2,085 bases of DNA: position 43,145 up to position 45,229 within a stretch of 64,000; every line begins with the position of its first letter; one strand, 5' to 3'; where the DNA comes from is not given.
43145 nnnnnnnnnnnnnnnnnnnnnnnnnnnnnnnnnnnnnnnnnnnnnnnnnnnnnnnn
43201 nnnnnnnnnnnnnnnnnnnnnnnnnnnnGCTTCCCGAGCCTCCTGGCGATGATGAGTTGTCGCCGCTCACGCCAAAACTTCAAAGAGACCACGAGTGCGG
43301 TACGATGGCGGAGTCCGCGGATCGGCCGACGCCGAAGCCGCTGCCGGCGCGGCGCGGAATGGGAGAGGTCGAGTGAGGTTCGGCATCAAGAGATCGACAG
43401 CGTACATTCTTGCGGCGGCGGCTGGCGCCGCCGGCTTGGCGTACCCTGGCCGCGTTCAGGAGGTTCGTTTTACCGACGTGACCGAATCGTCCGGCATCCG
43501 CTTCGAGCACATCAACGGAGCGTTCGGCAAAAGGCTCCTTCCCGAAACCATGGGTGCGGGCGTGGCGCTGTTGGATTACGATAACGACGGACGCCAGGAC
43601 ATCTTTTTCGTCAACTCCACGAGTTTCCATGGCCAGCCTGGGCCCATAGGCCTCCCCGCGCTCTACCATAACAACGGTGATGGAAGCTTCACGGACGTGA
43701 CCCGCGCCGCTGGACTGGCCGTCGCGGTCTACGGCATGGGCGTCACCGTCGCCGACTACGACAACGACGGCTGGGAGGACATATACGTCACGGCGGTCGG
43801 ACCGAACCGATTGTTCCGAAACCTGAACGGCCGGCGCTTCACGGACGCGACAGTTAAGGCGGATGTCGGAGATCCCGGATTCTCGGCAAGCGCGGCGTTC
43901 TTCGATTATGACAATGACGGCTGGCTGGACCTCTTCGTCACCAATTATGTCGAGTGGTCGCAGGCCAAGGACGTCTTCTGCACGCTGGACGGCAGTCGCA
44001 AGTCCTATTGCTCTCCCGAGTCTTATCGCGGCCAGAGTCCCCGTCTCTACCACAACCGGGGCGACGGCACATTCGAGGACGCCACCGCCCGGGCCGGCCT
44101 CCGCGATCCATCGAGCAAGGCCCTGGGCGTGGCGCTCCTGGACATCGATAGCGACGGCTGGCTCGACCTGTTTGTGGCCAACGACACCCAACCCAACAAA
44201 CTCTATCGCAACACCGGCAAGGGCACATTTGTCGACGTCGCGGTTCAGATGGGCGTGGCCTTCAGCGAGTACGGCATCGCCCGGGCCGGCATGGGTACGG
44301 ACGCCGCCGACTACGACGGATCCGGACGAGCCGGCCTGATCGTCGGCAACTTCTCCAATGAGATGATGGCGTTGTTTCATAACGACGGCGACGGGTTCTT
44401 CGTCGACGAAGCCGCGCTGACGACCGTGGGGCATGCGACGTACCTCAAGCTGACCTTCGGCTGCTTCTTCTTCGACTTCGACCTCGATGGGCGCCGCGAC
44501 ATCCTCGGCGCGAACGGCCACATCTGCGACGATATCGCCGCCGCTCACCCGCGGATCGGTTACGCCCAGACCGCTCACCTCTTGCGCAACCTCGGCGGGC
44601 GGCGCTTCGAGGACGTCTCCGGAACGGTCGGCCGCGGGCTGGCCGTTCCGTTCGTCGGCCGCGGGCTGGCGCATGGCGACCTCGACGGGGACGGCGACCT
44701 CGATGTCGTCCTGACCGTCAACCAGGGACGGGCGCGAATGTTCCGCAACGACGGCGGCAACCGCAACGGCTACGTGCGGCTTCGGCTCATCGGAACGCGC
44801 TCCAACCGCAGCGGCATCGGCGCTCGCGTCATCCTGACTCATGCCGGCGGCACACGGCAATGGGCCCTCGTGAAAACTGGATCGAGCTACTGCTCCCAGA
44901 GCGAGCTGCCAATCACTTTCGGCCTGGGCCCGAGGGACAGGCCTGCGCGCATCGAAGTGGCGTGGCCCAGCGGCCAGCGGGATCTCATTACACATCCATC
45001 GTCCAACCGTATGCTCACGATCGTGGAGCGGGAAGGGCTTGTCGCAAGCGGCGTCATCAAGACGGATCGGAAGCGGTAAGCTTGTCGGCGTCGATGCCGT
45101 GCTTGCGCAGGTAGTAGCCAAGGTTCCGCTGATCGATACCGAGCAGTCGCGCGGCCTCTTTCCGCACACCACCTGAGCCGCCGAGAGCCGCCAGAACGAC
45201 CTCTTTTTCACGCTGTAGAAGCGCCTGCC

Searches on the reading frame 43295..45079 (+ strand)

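Call 9: search_protein_families(library=ncbifam, proteins=[window:43295-45079:+], max_evalue=0.01)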
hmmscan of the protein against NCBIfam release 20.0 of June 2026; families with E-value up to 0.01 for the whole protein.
window:43295-45079:+ (594 aa): 0 families

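Call 77: search_protein_families(library=ncbifam, proteins=[window:43295-45076:+], max_evalue=0.01)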
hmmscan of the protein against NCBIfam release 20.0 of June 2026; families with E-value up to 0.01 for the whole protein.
window:43295-45076:+ (594 aa): 0 families

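Call 78: search_protein_families(library=pfam, proteins=[window:43295-45076:+], max_evalue=0.001)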
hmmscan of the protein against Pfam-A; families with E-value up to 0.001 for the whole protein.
window:43295-45076:+ (594 aa): 3 families
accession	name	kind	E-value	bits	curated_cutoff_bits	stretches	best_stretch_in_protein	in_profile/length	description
PF13517.12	FG-GAP_3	-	1.2e-48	163.9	26.9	7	94-165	1-61/61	FG-GAP-like repeat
PF07593.17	UnbV_ASPIC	-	1.8e-16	60.2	23.4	1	507-575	1-68/68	ASPIC and UnbV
PF01839.29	FG-GAP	-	3.2e-12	46.5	22.1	1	455-494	2-34/37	FG-GAP repeat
